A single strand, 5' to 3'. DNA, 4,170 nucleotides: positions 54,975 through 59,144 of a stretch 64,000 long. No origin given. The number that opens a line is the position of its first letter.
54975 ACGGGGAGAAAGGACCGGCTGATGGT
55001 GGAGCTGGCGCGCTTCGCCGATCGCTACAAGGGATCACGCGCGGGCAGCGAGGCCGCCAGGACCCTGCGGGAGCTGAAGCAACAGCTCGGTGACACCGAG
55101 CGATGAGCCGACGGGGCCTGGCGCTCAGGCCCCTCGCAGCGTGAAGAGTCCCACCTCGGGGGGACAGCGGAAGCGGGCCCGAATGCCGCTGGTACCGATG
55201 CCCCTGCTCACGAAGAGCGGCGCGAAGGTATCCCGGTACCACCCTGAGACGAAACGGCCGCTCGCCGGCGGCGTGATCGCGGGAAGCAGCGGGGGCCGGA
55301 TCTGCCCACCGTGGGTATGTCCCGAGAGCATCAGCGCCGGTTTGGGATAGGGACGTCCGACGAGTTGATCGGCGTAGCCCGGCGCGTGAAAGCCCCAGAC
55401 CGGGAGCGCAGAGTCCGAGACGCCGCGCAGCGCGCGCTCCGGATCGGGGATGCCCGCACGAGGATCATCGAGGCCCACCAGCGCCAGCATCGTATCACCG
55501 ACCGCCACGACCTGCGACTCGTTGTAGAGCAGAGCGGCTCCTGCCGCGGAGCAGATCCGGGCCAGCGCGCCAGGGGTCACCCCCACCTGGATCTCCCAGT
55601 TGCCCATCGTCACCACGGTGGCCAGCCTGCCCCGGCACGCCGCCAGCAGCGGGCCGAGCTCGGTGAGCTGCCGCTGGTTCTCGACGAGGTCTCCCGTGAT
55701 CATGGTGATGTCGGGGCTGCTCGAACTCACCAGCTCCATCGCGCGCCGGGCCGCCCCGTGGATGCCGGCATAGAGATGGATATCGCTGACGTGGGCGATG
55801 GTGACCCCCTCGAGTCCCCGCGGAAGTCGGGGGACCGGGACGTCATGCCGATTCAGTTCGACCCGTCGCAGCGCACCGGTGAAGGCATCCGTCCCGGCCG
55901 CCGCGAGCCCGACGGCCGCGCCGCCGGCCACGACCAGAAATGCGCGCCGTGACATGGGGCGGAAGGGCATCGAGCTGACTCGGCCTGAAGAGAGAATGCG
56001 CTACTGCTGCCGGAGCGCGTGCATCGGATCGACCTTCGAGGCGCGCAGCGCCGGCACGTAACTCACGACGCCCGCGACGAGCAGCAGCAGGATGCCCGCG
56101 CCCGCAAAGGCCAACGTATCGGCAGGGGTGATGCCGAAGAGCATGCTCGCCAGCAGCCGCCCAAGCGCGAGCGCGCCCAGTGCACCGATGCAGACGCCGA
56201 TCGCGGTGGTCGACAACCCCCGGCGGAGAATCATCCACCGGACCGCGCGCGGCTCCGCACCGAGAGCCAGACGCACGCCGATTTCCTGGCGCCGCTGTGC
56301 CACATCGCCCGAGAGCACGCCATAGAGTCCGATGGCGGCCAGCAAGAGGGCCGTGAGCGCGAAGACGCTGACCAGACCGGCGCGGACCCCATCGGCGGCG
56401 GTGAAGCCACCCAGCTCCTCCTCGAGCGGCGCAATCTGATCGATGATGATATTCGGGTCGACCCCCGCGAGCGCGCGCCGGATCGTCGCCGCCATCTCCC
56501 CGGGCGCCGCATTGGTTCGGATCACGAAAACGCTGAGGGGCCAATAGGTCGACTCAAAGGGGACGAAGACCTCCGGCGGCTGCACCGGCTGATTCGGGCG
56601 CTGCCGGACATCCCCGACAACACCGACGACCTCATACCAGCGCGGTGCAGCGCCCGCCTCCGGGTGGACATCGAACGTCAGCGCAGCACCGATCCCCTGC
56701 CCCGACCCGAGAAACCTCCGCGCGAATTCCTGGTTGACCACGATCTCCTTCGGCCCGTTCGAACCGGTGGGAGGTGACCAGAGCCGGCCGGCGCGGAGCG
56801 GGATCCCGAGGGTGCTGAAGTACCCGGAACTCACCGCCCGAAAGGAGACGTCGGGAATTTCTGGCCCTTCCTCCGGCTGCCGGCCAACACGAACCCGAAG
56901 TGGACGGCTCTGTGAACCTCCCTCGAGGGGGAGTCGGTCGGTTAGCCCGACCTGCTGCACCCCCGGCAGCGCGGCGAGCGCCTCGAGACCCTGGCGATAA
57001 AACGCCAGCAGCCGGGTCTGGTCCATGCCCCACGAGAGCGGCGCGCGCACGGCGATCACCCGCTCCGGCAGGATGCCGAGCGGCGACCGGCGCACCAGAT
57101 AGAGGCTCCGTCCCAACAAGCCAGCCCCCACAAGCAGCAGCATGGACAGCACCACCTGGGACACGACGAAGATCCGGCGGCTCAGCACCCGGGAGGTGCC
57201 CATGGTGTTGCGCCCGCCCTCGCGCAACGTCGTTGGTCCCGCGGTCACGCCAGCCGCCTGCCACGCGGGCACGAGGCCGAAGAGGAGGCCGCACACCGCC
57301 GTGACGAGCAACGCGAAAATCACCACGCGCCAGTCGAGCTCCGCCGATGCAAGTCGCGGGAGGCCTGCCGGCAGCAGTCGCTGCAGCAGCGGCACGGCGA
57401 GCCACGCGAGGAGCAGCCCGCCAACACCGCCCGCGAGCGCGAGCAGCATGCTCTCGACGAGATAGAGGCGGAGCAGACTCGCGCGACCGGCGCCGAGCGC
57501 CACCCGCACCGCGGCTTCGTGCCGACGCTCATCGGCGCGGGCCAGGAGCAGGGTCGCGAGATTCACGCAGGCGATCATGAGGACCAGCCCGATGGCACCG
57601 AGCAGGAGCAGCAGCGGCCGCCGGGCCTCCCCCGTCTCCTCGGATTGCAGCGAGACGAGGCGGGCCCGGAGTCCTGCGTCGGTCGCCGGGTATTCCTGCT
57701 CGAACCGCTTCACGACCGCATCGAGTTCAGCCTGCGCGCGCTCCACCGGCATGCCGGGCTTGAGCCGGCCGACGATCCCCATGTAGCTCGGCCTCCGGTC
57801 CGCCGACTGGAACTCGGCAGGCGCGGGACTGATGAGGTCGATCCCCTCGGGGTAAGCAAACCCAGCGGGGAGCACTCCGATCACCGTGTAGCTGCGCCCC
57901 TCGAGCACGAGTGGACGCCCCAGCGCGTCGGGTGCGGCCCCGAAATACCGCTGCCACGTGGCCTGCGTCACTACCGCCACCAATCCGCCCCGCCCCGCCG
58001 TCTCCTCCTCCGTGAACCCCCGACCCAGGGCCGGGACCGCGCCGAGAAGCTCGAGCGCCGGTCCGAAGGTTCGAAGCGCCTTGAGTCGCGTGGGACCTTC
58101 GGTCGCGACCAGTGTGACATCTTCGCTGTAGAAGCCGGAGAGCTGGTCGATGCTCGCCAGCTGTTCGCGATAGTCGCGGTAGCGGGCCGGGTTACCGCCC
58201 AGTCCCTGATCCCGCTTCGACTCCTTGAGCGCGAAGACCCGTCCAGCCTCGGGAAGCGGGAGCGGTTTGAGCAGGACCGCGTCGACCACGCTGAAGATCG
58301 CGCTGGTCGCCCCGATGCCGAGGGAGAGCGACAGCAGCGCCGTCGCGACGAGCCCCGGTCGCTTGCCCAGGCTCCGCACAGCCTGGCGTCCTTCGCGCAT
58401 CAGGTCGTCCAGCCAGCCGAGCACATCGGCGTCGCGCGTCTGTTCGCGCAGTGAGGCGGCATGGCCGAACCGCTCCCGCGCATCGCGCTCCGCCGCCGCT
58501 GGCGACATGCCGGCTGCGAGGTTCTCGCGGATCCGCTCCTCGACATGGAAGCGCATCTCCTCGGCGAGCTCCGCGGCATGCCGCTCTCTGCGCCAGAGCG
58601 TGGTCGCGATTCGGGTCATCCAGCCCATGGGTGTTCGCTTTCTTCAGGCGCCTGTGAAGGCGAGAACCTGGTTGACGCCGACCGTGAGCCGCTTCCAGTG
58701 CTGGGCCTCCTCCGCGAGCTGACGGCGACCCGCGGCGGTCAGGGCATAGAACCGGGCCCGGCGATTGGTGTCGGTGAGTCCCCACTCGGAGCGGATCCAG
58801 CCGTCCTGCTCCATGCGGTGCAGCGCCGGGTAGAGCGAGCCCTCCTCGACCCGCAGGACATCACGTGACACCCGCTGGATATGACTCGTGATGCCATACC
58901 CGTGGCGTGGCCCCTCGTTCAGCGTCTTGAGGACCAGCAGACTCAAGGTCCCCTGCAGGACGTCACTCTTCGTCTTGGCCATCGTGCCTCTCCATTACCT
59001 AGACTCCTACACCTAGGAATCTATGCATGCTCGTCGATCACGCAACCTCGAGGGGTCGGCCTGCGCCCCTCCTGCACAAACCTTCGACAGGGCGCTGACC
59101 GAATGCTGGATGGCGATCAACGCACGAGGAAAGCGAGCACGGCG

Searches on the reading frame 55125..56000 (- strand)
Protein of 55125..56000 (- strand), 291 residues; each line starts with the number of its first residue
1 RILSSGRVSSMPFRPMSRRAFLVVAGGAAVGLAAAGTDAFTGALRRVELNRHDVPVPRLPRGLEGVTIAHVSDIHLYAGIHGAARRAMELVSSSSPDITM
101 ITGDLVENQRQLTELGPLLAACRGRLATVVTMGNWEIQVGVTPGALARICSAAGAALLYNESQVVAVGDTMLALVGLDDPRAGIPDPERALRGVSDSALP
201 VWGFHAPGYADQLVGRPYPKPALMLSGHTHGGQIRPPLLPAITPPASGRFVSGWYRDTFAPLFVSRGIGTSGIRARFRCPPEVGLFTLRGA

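Call 15: search_protein_families(library=pfam, proteins=[window:55125-56000:-], max_evalue=0.00001)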
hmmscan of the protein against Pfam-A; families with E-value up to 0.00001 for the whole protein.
window:55125-56000:- (291 aa): 1 family
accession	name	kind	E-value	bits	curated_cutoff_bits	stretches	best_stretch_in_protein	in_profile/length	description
PF00149.33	Metallophos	-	2.3e-07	31.9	21.5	1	67-141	2-72/191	Calcineurin-like phosphoesterase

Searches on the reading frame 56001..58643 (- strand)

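Call 15: search_protein_families(library=pfam, proteins=[window:56001-58643:-], max_evalue=0.00001)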
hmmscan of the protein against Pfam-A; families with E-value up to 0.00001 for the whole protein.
window:56001-58643:- (880 aa): 2 families
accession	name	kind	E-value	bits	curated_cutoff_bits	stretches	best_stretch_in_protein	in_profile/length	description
PF12704.14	MacB_PCD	-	1.6e-31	110.6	27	2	100-309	2-206/207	MacB-like periplasmic core domain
PF02687.27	FtsX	-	2.5e-27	95.7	25.5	2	760-873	2-120/120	FtsX-like permease C-terminal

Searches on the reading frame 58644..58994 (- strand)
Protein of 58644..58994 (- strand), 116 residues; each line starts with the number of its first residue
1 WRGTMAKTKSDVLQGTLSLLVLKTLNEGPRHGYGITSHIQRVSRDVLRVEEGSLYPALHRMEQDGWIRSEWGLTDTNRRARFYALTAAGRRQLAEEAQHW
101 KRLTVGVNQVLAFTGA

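Call 15: search_protein_families(library=pfam, proteins=[window:58644-58994:-], max_evalue=0.00001)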
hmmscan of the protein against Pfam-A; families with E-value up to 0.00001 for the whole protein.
window:58644-58994:- (116 aa): 1 family
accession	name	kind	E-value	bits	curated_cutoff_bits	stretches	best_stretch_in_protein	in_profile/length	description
PF03551.20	PadR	-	1e-22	80.3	27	1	21-95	1-75/75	Transcriptional regulator PadR-like family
